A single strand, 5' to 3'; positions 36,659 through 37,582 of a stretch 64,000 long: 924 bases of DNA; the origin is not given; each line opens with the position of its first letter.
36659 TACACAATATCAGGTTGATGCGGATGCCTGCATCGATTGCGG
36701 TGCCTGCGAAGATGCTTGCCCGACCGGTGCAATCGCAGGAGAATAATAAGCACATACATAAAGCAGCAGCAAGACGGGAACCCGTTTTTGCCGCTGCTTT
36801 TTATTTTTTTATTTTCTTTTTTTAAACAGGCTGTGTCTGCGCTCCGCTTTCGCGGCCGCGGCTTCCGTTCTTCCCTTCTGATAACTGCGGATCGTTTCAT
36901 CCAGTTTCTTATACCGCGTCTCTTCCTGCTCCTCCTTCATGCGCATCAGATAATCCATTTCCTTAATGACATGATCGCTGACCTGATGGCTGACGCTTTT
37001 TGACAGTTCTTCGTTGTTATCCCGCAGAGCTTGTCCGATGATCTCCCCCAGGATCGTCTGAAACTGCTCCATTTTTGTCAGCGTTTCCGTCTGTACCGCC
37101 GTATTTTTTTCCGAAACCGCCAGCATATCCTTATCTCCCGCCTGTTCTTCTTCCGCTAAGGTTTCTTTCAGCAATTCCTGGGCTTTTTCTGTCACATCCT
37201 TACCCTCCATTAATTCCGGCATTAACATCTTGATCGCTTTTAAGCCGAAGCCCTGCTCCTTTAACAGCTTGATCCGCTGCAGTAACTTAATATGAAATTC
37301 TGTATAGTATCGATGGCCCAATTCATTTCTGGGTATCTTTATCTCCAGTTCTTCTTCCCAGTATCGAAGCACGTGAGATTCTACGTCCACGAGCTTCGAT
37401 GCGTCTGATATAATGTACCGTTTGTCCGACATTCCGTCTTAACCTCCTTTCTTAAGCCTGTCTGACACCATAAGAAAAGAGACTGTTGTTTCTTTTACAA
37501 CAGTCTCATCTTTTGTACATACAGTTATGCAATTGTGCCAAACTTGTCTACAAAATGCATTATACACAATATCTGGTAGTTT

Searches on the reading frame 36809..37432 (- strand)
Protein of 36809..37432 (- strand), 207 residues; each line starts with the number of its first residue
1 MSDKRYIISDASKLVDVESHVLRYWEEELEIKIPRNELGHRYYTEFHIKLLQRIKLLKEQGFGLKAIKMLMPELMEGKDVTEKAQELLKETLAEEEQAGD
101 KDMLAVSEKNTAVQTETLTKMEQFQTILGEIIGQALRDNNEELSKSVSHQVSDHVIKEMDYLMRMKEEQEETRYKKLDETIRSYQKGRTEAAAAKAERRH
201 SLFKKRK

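Call 28: search_protein_families(library=pfam, proteins=[window:36809-37432:-], max_evalue=0.001)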
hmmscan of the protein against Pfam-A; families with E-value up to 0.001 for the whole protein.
window:36809-37432:- (207 aa): 2 families
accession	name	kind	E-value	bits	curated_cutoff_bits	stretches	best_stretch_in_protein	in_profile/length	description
PF13411.12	MerR_1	-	7.4e-21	74.5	21.6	1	6-73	1-68/69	MerR HTH family regulatory protein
PF00376.29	MerR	-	6.8e-07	29.4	28.2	1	8-43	2-38/38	MerR family regulatory protein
